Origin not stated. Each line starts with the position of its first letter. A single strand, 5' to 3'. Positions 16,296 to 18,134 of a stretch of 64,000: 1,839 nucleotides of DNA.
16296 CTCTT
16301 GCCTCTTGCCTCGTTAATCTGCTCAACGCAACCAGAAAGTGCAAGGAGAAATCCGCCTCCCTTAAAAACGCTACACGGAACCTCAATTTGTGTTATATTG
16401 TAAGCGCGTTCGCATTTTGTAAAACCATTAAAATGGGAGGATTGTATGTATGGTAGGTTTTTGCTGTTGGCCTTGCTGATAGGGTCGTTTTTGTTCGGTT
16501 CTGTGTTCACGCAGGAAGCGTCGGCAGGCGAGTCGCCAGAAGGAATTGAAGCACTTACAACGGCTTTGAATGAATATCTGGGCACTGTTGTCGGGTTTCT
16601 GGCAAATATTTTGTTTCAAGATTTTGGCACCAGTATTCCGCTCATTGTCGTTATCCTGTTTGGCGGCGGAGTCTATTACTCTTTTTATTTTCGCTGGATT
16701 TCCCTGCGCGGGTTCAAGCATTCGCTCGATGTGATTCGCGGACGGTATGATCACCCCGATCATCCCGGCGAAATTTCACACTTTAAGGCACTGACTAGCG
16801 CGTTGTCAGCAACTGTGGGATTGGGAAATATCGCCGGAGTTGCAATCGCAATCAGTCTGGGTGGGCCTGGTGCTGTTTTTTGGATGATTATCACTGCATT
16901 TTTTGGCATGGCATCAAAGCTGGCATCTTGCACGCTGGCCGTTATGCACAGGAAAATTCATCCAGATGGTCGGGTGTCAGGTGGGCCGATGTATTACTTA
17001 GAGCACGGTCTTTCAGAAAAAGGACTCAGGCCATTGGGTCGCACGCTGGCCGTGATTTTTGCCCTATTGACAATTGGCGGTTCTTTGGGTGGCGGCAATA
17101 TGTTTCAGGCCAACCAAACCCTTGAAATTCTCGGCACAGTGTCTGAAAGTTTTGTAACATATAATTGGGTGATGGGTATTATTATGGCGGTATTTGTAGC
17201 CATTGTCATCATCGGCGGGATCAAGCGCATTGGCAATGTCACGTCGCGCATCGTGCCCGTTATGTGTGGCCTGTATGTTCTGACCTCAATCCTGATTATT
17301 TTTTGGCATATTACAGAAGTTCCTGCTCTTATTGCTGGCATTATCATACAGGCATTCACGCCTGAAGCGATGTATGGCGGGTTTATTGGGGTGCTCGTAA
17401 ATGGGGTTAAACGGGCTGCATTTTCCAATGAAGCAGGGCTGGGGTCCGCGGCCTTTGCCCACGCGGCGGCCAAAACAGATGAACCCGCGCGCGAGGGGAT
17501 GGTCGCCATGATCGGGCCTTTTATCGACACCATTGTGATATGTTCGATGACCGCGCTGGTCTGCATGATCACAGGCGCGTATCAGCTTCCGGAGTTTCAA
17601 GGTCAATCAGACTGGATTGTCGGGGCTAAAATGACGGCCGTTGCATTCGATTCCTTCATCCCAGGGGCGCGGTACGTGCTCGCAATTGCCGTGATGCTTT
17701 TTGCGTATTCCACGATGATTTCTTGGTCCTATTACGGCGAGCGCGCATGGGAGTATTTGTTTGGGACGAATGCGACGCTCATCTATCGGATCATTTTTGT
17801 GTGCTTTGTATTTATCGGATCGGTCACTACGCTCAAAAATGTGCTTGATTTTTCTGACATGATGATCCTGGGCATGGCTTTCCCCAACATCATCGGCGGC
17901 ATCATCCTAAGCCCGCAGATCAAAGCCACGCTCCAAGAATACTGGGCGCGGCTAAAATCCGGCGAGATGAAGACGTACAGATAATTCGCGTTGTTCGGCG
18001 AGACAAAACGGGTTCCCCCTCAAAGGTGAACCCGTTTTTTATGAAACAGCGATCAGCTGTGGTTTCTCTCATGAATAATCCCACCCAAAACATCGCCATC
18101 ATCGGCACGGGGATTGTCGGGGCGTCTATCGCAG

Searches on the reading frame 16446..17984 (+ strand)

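Call 58: search_protein_families(library=pfam, proteins=[window:16446-17984:+], max_evalue=0.00001)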
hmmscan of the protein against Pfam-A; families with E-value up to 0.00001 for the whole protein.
window:16446-17984:+ (512 aa): 1 family
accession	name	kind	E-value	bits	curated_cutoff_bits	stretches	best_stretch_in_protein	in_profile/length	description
PF01235.23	Na_Ala_symp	-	1.7e-130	436.3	24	1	105-508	8-388/392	Sodium:alanine symporter family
